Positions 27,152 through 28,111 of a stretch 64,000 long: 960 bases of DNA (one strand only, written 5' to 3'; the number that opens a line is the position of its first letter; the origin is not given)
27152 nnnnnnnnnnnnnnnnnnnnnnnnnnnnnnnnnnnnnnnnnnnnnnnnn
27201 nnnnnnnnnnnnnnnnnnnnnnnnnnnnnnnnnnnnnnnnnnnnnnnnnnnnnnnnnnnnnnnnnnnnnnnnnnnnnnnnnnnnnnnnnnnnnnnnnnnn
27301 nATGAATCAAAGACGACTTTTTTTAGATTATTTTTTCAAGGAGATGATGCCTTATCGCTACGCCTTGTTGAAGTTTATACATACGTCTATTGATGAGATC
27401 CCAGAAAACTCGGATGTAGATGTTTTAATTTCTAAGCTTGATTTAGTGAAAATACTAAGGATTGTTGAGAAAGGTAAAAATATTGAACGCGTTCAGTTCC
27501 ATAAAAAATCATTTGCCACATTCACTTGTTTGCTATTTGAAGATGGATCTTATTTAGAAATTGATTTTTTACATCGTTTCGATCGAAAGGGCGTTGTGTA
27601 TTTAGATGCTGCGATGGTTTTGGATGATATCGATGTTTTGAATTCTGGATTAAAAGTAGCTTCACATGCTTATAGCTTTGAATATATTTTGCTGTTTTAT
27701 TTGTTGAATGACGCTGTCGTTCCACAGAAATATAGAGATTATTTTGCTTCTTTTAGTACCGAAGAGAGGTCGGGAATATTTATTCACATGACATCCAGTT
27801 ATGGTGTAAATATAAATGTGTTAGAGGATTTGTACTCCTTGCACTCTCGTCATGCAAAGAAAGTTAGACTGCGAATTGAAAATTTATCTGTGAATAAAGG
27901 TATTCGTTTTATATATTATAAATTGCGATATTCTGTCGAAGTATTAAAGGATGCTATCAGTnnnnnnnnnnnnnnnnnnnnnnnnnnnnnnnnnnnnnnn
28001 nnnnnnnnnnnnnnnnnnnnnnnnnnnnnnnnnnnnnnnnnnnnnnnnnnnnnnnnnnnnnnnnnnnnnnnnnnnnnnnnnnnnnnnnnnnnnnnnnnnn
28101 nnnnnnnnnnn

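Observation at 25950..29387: Kinase / NTase-P-loop-kinase fusion / methyltransferase-like trio inside the glycan locus: a possible uncharacterised phospho-substituent pathway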

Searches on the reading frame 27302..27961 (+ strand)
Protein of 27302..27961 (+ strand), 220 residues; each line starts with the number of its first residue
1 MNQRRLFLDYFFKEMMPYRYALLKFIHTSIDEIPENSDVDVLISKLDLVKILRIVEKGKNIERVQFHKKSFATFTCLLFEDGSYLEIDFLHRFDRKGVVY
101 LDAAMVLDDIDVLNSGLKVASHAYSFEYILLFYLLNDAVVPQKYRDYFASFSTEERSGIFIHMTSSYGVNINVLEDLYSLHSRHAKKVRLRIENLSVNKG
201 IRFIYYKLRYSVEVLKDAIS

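Call 37: search_protein_families(library=pfam, alignment_id=A4, max_evalue=10)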
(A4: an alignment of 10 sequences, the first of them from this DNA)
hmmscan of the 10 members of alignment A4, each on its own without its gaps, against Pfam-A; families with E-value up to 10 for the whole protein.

A. member 1, seq(220 aa): 1 family
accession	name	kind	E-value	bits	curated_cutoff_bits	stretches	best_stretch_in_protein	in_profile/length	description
PF23942.1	DUF7277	-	0.072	14.2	27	1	30-91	13-71/87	Domain of unknown function (DUF7277)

B. families by the number of members that match (of 10 scanned): 7 families
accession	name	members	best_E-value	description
PF14907.12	NTP_transf_5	3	0.00039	Uncharacterised nucleotidyltransferase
PF23942.1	DUF7277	3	0.053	Domain of unknown function (DUF7277)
PF11663.14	Toxin_YhaV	1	0.027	Toxin with endonuclease activity, of toxin-antitoxin system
PF07823.17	CPDase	1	0.097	Cyclic phosphodiesterase-like protein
PF20962.2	Phage_p2_ORF12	1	0.1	Lactococcus lactis phage p2, ORF12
PF07804.18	HipA_C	1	0.21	HipA-like C-terminal domain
PF14331.11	IcmF-related_N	1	0.26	IcmF-related N-terminal domain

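Call 38: search_solved_structures(query=A4, max_evalue=10, show_alignments=3)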
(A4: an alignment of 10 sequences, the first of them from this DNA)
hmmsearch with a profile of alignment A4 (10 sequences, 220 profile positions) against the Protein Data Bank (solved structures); distinct sequences matched with E-value up to 10: 0.
